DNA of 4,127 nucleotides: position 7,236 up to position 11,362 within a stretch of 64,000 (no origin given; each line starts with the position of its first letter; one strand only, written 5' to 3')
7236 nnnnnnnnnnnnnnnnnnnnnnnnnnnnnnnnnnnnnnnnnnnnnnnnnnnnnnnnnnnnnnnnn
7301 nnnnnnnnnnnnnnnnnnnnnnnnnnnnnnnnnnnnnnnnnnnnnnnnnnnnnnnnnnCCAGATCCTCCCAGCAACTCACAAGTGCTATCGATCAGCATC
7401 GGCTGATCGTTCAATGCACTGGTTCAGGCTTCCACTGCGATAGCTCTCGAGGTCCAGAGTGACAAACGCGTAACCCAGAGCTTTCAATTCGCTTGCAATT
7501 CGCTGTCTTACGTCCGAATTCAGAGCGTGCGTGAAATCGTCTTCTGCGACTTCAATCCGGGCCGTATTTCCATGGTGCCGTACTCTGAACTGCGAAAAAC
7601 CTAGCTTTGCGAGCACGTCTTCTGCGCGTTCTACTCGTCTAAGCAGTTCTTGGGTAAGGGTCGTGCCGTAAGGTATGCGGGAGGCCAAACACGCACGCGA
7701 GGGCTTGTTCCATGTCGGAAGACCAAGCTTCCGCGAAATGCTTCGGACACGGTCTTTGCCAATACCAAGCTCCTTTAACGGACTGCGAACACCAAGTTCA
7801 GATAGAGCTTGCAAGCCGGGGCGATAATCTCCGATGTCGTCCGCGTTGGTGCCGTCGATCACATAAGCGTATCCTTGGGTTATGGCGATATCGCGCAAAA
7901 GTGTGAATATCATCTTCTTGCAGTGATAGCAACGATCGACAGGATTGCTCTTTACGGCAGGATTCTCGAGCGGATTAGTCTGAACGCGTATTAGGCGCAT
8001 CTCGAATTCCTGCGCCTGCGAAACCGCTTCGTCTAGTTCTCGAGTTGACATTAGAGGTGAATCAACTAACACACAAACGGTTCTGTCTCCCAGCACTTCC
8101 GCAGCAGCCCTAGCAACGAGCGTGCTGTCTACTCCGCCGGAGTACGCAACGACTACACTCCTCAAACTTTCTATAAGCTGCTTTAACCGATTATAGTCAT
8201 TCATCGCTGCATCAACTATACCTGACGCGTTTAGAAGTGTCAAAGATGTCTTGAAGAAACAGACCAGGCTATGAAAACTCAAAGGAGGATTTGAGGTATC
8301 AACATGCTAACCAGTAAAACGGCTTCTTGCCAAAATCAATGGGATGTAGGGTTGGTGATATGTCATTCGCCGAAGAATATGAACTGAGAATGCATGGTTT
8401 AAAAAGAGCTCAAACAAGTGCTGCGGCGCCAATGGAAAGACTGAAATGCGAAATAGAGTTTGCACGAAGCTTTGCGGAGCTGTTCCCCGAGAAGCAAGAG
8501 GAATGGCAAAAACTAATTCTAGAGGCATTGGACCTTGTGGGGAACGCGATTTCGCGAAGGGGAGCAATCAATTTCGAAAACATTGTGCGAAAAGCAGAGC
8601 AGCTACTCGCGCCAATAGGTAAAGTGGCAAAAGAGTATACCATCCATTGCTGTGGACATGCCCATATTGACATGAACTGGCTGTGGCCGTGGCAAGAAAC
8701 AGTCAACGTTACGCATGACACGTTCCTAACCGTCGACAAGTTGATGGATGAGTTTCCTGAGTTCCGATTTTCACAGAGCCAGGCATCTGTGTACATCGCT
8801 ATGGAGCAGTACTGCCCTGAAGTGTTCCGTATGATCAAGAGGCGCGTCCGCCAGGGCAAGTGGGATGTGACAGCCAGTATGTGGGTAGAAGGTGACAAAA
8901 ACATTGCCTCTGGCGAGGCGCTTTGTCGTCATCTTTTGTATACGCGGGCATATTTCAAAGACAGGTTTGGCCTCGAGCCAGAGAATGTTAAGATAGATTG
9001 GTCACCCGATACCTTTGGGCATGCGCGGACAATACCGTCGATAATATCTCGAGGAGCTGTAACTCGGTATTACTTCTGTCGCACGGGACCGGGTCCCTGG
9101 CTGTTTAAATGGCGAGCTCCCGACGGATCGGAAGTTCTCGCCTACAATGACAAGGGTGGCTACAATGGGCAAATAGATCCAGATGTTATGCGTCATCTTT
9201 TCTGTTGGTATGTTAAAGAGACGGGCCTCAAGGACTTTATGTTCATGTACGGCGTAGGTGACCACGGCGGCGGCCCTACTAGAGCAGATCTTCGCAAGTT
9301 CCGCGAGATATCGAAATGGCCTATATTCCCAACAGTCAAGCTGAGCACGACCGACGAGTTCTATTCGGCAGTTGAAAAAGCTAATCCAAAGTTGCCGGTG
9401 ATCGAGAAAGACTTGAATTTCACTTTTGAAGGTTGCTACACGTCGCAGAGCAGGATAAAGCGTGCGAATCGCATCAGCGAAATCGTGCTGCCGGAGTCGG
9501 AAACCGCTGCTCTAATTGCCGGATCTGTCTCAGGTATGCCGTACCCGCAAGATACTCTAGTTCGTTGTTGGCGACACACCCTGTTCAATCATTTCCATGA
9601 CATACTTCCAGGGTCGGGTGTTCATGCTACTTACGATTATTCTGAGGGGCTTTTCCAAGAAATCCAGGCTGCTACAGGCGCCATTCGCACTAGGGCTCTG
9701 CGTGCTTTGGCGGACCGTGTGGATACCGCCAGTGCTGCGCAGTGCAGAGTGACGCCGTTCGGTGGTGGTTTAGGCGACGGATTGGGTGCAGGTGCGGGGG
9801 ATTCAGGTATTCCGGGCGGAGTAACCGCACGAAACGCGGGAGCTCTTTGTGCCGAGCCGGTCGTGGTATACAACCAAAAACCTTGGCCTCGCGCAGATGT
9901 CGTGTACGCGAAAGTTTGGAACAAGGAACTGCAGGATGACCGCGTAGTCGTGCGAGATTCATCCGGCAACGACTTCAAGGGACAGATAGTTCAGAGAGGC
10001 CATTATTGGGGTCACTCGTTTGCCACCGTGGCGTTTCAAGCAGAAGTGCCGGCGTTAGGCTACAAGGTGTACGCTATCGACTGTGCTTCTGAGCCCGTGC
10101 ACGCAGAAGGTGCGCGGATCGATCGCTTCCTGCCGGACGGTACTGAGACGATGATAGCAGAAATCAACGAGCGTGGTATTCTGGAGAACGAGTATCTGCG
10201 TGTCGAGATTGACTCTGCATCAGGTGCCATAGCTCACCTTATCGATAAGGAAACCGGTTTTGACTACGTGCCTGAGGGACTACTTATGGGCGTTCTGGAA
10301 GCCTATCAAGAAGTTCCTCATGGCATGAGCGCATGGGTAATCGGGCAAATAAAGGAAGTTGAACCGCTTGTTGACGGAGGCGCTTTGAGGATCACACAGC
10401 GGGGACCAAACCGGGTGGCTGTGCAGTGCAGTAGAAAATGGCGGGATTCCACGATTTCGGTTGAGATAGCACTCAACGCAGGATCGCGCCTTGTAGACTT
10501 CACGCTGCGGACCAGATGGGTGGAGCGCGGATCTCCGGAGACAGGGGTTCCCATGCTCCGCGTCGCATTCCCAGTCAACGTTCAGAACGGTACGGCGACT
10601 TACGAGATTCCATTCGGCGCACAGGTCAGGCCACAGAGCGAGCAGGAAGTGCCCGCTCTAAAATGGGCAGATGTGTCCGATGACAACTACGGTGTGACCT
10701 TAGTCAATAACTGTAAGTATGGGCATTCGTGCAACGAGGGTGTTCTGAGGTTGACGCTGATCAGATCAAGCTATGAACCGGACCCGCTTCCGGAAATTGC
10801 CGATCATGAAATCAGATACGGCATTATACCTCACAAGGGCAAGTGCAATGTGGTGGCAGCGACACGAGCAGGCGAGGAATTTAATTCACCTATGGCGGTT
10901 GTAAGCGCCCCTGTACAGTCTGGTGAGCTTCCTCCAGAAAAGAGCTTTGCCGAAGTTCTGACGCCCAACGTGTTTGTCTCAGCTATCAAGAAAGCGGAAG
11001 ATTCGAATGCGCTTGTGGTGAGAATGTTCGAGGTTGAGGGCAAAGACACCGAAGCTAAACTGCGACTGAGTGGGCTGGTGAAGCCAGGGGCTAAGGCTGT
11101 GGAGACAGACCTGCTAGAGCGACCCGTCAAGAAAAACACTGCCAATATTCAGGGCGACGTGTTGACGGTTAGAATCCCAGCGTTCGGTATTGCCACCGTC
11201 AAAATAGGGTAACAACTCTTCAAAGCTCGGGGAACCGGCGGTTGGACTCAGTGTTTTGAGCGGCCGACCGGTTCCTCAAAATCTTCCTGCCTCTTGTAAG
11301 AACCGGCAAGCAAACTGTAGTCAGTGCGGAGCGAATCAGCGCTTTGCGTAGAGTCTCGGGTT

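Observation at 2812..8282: larE-larB-larC fused into one tight operon with an MtaD-like amidohydrolase, a CPBP intramembrane protease and a STAS antagonist, with no larA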

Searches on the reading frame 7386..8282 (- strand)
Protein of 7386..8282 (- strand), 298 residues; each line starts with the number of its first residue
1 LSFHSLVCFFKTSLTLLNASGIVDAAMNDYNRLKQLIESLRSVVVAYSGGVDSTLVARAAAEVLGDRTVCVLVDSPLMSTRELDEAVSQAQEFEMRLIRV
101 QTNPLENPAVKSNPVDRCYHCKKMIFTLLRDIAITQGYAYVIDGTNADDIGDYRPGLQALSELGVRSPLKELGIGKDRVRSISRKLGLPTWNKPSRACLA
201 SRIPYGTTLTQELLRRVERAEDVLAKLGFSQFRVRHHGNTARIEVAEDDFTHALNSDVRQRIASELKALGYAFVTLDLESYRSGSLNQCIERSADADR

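Call 4: search_protein_families(library=pfam, proteins=[window:7386-8282:-])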
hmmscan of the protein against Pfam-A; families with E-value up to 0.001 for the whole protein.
window:7386-8282:- (298 aa): 1 family
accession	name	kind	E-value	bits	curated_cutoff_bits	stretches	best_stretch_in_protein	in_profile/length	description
PF02540.23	NAD_synthase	-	1.5e-06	28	21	1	40-104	18-83/242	NAD synthase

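Call 5: search_protein_families(library=ncbifam, proteins=[window:7386-8282:-])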
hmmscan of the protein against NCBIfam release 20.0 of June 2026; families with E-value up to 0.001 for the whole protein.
window:7386-8282:- (298 aa): 7 families
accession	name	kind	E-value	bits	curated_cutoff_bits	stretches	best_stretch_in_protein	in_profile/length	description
TIGR00268.2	TIGR00268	equivalog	2.2e-97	325.4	150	1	30-287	3-259/259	ATP-dependent sacrificial sulfur transferase LarE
TIGR00884.1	guaA_Cterm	equivalog_domain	3.1e-12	46.4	338.75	1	31-190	8-180/310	glutamine-hydrolyzing GMP synthase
NF000848.1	PRK00074.1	equivalog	1.9e-10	40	400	1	29-103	203-278/512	glutamine-hydrolyzing GMP synthase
TIGR03573.1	WbuX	subfamily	9.2e-07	28.6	203.2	1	43-151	63-176/344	N-acetyl sugar amidotransferase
NF010588.0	PRK13981.1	equivalog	1.5e-06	26.9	479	1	39-104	284-350/546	NAD+ synthase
NF010587.0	PRK13980.1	equivalog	1.8e-06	27.4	255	1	39-106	30-98/267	NAD+ synthase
TIGR00552.1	nadE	equivalog_domain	5.1e-06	25.9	63.65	1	39-107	21-91/251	NAD(+) synthase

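Call 52: search_protein_families(library=padloc, proteins=[window:7386-8204:-], max_evalue=0.01)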
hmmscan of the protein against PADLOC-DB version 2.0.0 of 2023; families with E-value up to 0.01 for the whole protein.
window:7386-8204:- (272 aa): 0 families

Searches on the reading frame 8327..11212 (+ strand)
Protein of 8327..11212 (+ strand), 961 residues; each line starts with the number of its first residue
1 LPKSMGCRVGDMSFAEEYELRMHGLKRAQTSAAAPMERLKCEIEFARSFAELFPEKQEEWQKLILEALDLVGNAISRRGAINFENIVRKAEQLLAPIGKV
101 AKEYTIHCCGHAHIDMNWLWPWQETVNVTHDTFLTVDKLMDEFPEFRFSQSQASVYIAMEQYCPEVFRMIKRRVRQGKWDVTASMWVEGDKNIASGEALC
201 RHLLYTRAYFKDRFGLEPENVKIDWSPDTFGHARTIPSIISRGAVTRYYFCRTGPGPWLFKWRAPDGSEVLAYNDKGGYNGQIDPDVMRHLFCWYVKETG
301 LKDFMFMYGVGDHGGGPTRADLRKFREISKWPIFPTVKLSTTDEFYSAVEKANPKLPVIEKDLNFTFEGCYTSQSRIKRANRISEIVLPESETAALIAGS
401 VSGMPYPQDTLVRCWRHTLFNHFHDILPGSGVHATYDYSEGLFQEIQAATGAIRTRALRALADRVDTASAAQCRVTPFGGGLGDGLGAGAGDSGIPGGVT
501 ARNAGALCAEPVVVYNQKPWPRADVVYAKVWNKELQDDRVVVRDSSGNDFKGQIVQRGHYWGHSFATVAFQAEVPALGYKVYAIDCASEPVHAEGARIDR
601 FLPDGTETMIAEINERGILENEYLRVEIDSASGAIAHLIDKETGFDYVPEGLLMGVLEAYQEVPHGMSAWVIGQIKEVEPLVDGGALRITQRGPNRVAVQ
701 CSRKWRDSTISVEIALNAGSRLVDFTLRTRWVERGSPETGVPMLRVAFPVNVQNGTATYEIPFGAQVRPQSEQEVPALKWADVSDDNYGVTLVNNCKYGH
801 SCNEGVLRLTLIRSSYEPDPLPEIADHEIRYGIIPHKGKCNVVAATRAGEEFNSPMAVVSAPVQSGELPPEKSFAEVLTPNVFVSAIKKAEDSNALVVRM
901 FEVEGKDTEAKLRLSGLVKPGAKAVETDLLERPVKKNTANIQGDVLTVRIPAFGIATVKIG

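Call 4: search_protein_families(library=pfam, proteins=[window:8327-11212:+])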
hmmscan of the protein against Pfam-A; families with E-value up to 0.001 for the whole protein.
window:8327-11212:+ (961 aa): 5 families
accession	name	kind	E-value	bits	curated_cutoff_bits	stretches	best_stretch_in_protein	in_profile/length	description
PF01074.27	Glyco_hydro_38N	-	3.2e-54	184.6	25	1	105-356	1-266/270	Glycosyl hydrolases family 38 N-terminal domain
PF07748.19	Glyco_hydro_38C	-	1.3e-41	143.6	25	1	619-820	1-205/206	Glycosyl hydrolases family 38 C-terminal domain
PF09261.16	Alpha-mann_mid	-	1.3e-15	57.7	31.1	1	367-461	3-96/96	Alpha mannosidase middle domain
PF17677.7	Glyco_hydro38C2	-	5.5e-13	49.3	22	1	881-958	1-72/72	Glycosyl hydrolases family 38 C-terminal beta sandwich domain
PF21260.3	Laman-like_dom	-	0.00019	22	27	0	567-584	30-47/47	Lysosomal alpha-mannosidase-like, central domain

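Call 5: search_protein_families(library=ncbifam, proteins=[window:8327-11212:+])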
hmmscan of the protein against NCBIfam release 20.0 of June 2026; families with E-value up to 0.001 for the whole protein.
window:8327-11212:+ (961 aa): 1 family
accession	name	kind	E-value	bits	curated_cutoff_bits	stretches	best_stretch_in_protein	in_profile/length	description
NF007331.0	PRK09819.1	equivalog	8e-20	70.3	1138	1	104-429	4-341/885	mannosylglycerate hydrolase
